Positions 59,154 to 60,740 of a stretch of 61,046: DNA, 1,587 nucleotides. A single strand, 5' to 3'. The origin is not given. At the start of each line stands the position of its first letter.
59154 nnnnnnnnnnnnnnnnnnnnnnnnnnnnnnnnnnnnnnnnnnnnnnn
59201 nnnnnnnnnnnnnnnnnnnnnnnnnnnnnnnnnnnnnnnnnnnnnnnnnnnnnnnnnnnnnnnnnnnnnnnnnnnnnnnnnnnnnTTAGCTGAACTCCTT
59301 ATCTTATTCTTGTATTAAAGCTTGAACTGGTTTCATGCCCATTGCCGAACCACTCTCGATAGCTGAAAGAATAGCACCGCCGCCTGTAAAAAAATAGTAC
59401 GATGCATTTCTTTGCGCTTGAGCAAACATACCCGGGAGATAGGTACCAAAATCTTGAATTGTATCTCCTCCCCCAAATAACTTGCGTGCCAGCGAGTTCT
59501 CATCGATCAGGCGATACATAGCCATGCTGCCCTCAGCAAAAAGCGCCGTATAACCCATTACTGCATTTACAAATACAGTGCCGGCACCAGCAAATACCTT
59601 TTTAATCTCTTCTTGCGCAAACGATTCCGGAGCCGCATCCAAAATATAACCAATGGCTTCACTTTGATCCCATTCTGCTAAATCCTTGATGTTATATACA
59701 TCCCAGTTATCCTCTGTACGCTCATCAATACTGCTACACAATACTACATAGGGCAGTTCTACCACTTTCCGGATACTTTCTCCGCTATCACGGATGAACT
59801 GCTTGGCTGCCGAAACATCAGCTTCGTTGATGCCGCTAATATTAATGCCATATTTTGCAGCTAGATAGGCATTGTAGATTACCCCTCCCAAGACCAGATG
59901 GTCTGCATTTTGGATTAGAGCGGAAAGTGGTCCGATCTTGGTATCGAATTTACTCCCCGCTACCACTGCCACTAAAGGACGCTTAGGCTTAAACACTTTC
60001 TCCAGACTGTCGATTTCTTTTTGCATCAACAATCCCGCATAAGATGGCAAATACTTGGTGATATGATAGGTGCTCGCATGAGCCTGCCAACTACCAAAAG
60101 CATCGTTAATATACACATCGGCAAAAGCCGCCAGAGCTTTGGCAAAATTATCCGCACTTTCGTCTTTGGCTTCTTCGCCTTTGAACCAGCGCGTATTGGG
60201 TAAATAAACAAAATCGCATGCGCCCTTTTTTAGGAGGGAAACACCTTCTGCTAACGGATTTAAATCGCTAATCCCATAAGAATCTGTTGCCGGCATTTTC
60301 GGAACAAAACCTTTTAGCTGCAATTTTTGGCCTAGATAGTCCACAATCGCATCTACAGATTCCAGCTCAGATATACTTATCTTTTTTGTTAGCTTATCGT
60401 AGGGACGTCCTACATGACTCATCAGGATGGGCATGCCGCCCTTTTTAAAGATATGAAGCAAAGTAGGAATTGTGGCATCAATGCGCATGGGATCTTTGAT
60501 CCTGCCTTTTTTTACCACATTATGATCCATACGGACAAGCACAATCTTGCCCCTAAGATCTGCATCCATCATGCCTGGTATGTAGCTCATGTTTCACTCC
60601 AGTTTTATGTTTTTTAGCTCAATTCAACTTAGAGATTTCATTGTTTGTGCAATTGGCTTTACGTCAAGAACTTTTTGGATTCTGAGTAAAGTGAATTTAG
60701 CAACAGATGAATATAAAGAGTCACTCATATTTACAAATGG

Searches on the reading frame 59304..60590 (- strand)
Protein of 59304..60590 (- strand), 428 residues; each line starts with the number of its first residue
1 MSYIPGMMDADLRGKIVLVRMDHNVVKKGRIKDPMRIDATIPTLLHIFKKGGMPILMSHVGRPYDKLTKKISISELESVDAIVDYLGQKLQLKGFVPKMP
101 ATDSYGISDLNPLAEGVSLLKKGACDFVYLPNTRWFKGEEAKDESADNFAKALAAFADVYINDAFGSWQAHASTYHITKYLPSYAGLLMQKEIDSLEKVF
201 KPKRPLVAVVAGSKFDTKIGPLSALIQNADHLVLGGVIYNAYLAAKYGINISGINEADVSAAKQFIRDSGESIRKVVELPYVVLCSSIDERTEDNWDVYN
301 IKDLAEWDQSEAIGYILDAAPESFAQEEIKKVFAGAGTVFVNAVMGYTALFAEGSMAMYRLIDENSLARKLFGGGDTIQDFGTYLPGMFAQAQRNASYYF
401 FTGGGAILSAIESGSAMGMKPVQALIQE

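Call 40: find_encoding_contigs(protein=window:59304-60590:-, flank=10000, max_places=3)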
Protein window:59304-60590:- (428 aa): 4 contigs read that carry it; 3 places shown.
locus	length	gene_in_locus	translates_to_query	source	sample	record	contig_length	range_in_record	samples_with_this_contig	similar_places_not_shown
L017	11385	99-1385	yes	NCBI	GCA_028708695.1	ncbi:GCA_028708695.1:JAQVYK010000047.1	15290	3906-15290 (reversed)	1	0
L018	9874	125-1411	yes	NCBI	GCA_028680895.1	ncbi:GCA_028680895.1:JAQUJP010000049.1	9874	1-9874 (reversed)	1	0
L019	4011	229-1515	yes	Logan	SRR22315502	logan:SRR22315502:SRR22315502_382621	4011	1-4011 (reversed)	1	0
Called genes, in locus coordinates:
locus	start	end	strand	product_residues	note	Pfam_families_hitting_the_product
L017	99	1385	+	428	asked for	PF00162:PGK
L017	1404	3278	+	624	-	PF01642:MM_CoA_mutase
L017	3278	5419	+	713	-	PF01642:MM_CoA_mutase, PF02310:B12-binding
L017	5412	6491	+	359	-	PF03308:MeaB, PF02492:cobW (weak)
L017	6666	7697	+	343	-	PF09084:NMT1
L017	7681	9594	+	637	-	PF02743:dCache_1, PF22673:MCP-like_PDC_1, PF00672:HAMP, PF07228:SpoIIE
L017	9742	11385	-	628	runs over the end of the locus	PF01168:Ala_racemase_N, PF00842:Ala_racemase_C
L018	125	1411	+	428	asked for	PF00162:PGK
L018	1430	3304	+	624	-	PF01642:MM_CoA_mutase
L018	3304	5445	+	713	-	PF01642:MM_CoA_mutase, PF02310:B12-binding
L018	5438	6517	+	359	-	PF03308:MeaB, PF02492:cobW (weak)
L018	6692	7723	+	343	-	PF09084:NMT1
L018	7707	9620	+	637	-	PF02743:dCache_1, PF22673:MCP-like_PDC_1, PF00672:HAMP, PF07228:SpoIIE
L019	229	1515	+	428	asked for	PF00162:PGK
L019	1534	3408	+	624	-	PF01642:MM_CoA_mutase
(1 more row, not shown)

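Call 51: find_encoding_contigs(protein=window:59304-60590:-, flank=10000, max_places=10)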
Protein window:59304-60590:- (428 aa): 4 contigs read that carry it; 4 places shown.
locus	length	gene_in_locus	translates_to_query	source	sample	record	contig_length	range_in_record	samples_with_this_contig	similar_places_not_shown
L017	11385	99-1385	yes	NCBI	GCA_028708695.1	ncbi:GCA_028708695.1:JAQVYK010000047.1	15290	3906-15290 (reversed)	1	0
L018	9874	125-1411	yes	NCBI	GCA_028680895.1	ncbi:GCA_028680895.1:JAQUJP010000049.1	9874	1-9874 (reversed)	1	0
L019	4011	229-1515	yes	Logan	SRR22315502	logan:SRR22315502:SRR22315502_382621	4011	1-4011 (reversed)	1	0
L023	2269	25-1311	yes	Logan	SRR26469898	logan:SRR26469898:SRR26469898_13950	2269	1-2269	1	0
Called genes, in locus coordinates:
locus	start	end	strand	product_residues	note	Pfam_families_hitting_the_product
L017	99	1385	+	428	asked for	PF00162:PGK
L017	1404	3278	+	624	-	PF01642:MM_CoA_mutase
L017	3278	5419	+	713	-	PF01642:MM_CoA_mutase, PF02310:B12-binding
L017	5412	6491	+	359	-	PF03308:MeaB, PF02492:cobW (weak)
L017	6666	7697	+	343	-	PF09084:NMT1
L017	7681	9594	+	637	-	PF02743:dCache_1, PF22673:MCP-like_PDC_1, PF00672:HAMP, PF07228:SpoIIE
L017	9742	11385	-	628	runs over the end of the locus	PF01168:Ala_racemase_N, PF00842:Ala_racemase_C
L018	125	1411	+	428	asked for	PF00162:PGK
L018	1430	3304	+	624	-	PF01642:MM_CoA_mutase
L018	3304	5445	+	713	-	PF01642:MM_CoA_mutase, PF02310:B12-binding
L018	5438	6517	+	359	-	PF03308:MeaB, PF02492:cobW (weak)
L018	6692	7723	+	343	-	PF09084:NMT1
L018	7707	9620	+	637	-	PF02743:dCache_1, PF22673:MCP-like_PDC_1, PF00672:HAMP, PF07228:SpoIIE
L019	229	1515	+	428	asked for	PF00162:PGK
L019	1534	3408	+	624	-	PF01642:MM_CoA_mutase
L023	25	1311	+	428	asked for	PF00162:PGK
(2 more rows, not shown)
